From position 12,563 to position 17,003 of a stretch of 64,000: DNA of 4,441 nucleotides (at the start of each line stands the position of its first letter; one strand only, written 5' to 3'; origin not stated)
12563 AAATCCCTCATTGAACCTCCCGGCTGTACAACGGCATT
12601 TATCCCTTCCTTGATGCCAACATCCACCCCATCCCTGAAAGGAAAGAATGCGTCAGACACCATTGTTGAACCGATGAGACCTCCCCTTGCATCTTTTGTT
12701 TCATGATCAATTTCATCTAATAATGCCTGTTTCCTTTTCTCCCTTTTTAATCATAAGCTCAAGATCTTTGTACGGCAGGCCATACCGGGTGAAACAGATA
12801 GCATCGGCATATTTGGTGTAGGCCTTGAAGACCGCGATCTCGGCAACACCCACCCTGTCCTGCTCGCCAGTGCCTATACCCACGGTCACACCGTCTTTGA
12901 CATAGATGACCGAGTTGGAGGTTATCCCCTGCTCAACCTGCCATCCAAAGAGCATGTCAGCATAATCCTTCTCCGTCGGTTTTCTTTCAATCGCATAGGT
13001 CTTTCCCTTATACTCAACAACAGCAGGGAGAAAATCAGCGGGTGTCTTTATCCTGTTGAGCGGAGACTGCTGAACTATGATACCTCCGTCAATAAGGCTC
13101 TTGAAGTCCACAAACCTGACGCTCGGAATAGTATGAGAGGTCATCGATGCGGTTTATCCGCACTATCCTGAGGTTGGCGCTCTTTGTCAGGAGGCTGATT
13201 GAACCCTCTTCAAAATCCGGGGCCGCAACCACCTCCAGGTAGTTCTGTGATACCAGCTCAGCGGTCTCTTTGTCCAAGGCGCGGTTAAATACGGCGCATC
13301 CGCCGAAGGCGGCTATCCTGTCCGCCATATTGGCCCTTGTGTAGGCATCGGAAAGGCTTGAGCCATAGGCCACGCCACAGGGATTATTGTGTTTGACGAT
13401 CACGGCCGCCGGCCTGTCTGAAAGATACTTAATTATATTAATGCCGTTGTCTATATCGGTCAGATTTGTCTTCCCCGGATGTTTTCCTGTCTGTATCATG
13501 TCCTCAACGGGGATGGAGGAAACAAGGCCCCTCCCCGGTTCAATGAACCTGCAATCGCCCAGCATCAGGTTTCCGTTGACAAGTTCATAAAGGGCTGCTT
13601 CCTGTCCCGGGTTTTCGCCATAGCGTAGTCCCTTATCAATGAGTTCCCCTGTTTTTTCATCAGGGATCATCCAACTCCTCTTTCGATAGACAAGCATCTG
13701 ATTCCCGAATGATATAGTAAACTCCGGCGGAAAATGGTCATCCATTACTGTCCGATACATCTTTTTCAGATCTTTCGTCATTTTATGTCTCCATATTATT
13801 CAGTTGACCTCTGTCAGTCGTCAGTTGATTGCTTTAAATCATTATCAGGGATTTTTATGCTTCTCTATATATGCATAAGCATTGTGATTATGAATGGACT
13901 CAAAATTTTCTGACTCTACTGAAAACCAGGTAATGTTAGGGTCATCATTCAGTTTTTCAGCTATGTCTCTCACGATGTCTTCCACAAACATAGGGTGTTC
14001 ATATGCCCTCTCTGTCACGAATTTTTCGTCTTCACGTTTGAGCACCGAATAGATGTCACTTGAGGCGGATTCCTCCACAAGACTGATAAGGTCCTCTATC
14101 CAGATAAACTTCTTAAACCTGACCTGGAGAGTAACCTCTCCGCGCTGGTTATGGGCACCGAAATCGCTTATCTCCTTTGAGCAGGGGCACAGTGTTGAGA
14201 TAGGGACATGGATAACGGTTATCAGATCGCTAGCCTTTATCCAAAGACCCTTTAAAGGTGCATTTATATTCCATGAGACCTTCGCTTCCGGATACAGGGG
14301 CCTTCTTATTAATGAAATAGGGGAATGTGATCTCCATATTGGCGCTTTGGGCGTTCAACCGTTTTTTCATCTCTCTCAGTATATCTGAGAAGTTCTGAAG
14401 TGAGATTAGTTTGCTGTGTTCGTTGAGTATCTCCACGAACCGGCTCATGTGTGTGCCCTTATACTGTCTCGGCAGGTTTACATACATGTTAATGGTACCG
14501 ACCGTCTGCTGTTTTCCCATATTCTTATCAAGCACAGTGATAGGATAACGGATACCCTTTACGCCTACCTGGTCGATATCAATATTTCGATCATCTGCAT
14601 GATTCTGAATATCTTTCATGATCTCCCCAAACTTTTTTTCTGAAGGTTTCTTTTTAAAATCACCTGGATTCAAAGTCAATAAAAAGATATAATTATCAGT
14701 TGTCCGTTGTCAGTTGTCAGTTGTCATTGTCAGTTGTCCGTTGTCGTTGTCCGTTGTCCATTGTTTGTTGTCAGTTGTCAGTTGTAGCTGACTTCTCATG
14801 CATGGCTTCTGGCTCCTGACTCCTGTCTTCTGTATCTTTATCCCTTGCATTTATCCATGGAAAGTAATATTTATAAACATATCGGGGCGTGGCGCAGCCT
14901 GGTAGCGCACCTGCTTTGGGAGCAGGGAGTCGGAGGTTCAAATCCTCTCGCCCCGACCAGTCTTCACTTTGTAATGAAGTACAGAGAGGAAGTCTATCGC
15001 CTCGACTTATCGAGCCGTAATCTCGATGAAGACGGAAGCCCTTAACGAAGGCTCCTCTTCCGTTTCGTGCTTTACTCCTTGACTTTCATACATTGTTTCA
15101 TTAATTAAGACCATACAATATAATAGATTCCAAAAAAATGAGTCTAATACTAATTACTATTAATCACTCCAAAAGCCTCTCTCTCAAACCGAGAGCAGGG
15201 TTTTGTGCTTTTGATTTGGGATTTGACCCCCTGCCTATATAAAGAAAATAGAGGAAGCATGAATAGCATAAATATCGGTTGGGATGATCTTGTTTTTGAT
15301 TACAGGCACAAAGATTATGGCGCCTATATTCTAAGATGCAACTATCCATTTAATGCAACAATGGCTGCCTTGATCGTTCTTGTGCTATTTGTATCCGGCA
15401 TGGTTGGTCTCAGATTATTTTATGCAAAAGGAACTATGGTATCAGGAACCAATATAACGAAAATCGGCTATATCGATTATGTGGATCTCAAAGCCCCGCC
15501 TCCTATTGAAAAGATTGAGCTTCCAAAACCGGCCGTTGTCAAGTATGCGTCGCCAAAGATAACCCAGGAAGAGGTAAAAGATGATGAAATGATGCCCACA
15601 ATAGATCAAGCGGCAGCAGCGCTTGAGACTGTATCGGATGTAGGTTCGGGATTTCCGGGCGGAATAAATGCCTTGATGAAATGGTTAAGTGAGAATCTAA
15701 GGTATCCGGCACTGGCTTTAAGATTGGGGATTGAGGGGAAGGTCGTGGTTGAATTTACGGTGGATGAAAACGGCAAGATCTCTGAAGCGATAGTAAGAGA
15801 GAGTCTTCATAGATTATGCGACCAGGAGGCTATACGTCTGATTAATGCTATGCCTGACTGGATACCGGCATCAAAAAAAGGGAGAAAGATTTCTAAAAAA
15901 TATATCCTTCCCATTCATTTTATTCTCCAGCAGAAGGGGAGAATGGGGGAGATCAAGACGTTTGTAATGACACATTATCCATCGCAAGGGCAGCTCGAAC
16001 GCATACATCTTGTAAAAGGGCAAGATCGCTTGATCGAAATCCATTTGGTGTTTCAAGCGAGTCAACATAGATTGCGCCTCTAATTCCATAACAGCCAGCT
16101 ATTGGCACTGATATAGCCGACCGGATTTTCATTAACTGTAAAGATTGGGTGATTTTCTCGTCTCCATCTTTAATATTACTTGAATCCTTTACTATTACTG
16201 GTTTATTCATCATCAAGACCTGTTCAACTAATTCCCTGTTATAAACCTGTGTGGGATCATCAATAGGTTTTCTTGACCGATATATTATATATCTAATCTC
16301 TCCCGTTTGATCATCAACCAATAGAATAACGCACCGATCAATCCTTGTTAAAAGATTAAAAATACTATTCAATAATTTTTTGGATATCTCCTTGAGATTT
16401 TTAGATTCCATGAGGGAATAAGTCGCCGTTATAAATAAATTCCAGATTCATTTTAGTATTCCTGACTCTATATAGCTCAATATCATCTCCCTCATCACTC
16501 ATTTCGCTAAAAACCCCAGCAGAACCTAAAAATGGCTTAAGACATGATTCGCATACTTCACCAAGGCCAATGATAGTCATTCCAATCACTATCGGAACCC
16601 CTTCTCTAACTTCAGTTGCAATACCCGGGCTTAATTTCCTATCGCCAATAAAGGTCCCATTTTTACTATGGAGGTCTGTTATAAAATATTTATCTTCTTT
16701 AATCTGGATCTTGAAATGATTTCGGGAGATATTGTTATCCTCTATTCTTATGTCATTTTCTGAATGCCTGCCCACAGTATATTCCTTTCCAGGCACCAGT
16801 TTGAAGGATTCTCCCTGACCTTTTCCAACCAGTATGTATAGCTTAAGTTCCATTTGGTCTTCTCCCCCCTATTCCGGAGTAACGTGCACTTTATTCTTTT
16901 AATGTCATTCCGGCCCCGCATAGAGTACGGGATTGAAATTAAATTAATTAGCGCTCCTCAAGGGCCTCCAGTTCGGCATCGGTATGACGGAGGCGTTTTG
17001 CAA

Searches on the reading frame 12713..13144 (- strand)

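Call 50: search_protein_families(library=pfam, max_evalue=0.00001, proteins=[window:12713-13144:-])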
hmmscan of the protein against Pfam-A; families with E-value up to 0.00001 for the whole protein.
window:12713-13144:- (143 aa): 1 family
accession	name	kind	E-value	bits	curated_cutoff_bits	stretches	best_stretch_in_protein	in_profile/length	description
PF01808.24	AICARFT_IMPCHas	-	3e-14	53.7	25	1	12-106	228-310/311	AICARFT/IMPCHase bienzyme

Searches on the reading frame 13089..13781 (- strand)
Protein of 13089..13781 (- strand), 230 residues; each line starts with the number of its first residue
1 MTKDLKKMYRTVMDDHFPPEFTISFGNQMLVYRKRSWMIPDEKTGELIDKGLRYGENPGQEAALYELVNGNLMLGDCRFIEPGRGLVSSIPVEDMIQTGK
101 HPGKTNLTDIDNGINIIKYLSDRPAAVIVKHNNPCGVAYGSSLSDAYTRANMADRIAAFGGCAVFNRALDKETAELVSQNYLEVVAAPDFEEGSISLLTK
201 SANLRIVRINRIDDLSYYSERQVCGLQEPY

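Call 50: search_protein_families(library=pfam, max_evalue=0.00001, proteins=[window:13089-13781:-])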
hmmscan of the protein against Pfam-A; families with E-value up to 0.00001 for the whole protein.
window:13089-13781:- (230 aa): 1 family
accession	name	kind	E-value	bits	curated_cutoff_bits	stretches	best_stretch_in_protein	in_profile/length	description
PF01808.24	AICARFT_IMPCHas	-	1.4e-39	136.8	25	1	50-214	77-223/311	AICARFT/IMPCHase bienzyme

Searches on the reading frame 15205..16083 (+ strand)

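Call 50: search_protein_families(library=pfam, max_evalue=0.00001, proteins=[window:15205-16083:+])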
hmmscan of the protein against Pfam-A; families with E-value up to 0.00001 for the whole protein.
window:15205-16083:+ (292 aa): 1 family
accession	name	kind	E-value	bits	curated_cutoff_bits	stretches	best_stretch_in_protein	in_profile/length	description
PF03544.19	TonB_C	-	7.5e-17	62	24.6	1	164-241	2-79/79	Gram-negative bacterial TonB protein C-terminal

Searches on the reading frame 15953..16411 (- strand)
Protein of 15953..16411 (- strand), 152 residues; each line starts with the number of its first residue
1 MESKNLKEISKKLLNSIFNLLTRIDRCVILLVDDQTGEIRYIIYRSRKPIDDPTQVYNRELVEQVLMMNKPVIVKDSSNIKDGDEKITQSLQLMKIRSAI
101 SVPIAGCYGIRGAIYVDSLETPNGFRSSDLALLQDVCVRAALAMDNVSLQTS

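Call 53: search_protein_families(library=pfam, max_evalue=0.001, proteins=[window:15953-16411:-])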
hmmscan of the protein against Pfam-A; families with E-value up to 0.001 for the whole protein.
window:15953-16411:- (152 aa): 3 families
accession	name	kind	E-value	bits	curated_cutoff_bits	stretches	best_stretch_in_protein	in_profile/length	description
PF01590.32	GAF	-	7.1e-10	40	22.4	1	6-143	2-132/133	GAF domain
PF13185.12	GAF_2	-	8.5e-10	39.4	28.6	1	4-145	2-136/136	GAF domain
PF13492.12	GAF_3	-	4.8e-06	27.4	27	1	6-146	2-129/129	GAF domain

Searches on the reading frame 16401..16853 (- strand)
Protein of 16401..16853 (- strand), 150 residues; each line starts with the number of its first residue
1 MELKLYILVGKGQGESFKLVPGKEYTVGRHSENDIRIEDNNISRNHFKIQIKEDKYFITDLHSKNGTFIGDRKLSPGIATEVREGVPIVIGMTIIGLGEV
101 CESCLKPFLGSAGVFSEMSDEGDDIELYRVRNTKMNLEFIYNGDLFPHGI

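Call 53: search_protein_families(library=pfam, max_evalue=0.001, proteins=[window:16401-16853:-])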
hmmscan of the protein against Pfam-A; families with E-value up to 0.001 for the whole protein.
window:16401-16853:- (150 aa): 2 families
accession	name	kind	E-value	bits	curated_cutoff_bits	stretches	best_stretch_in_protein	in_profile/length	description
PF00498.31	FHA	-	5.1e-19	68.9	20.7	1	25-91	1-67/67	FHA domain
PF16697.10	Yop-YscD_cpl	-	2e-16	60.5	33.2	1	7-97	2-90/94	Inner membrane component of T3SS, cytoplasmic domain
